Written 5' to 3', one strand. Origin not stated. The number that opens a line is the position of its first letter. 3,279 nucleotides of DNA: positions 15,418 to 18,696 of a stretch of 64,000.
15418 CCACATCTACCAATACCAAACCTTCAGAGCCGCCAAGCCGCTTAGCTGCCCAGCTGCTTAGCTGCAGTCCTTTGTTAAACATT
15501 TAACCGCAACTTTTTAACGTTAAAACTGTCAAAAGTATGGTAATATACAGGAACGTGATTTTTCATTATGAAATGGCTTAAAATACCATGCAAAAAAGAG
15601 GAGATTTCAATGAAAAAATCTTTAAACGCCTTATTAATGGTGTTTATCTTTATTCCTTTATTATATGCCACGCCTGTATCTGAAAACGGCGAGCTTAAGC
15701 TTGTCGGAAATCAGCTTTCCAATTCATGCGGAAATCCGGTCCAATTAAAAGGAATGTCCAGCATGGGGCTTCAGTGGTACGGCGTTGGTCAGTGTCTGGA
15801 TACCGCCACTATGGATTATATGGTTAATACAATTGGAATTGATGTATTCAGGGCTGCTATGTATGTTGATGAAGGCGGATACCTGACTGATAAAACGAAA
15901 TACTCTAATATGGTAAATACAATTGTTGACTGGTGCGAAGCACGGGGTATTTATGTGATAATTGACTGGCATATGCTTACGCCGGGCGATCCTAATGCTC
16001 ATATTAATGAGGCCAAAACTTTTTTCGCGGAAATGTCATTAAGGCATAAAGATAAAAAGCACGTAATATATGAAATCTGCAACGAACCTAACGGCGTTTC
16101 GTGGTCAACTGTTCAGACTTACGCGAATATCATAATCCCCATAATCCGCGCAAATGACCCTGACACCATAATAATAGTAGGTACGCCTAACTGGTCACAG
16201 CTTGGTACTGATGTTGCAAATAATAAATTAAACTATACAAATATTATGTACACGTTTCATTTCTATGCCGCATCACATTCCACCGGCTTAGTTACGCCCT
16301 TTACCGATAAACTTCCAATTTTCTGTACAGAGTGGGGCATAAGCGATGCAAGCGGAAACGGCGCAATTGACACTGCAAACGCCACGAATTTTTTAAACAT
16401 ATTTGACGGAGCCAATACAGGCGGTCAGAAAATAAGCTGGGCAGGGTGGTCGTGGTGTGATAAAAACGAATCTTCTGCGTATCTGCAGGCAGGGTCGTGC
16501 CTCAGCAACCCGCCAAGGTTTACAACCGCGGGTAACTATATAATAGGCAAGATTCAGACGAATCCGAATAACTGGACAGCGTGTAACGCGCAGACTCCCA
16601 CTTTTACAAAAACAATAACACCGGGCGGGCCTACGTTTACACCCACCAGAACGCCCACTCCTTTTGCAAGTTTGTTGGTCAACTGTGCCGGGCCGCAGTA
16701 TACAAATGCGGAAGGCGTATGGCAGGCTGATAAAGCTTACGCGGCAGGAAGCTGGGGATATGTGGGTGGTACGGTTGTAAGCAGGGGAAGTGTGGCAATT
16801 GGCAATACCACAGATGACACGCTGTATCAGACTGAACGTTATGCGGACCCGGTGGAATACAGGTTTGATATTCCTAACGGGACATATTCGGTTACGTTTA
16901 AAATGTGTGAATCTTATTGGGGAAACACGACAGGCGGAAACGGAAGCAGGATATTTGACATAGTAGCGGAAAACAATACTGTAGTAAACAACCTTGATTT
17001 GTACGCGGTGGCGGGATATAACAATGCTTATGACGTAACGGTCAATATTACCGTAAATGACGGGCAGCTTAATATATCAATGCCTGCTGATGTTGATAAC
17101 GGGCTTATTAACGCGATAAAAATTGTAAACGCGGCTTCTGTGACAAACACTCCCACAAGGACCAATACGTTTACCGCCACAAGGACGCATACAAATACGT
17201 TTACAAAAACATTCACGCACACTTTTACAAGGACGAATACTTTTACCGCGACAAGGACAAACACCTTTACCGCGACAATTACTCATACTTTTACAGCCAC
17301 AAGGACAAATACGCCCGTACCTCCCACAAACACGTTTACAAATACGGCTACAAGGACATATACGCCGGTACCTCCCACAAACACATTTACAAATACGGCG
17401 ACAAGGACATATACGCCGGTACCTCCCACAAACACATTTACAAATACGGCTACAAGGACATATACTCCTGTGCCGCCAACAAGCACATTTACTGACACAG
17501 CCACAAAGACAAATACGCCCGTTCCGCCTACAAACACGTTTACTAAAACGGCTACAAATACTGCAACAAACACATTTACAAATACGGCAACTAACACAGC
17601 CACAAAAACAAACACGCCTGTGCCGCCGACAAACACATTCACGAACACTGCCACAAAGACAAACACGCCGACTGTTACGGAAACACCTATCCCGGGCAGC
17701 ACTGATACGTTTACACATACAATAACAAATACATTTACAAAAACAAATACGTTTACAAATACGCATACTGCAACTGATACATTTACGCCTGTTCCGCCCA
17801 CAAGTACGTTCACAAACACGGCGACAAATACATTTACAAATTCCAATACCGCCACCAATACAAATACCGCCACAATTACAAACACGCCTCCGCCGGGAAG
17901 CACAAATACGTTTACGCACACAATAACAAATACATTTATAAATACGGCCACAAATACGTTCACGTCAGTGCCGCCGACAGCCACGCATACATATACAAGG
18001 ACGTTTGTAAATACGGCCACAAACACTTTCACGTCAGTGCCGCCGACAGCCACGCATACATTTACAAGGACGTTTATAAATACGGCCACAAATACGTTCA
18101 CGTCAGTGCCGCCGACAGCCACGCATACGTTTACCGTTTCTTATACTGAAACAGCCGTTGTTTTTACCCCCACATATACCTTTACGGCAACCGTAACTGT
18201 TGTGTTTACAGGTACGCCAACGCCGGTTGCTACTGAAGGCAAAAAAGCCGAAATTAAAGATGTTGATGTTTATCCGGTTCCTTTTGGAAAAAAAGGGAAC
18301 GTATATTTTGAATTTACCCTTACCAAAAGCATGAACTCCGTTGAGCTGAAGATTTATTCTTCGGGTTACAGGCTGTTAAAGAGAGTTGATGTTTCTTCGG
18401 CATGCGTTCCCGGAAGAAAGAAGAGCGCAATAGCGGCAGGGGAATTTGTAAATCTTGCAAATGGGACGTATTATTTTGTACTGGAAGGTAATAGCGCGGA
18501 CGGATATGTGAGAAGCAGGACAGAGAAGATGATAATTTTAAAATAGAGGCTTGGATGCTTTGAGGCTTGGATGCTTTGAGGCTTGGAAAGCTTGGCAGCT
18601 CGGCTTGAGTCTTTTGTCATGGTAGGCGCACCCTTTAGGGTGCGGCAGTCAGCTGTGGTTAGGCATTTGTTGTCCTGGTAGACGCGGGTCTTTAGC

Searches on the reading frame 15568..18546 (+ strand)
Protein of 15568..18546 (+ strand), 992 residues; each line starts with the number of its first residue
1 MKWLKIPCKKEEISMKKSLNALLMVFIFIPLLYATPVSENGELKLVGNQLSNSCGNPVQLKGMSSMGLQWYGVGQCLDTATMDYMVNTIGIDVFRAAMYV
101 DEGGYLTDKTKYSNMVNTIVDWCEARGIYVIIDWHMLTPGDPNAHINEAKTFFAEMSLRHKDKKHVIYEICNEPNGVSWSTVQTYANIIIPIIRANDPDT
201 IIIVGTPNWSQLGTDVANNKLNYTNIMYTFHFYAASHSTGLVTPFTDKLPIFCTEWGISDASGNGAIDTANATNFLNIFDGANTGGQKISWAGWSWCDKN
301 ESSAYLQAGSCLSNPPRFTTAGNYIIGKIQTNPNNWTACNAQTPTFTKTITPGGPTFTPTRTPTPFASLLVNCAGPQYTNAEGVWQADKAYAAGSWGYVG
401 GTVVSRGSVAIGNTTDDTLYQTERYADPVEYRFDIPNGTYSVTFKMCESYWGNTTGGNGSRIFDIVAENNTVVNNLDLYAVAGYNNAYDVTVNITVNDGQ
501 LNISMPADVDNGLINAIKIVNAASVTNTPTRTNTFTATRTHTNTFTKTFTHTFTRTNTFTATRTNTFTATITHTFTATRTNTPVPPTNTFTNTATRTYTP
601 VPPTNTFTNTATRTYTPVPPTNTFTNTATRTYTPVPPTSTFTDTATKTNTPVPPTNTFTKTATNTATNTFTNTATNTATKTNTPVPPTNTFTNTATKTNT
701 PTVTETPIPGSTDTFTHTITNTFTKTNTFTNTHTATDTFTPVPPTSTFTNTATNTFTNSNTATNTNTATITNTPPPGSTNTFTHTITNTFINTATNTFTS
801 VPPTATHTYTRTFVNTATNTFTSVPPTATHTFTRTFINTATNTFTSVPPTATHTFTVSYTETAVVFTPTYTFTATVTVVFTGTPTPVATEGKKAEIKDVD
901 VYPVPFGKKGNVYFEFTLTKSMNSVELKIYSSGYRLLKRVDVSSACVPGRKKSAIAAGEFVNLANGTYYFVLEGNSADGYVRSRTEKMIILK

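Call 10: search_protein_families(library=pfam, proteins=[window:15568-18546:+], max_evalue=0.001)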
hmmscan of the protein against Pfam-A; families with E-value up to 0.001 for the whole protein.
window:15568-18546:+ (992 aa): 2 families
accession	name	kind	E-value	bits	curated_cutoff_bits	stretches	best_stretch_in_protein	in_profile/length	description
PF00150.24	Cellulase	-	9.1e-49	166.8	23.5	1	54-300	4-272/272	Cellulase (glycosyl hydrolase family 5)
PF11721.14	Malectin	-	2.6e-25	89.7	23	1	369-516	3-162/163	Malectin domain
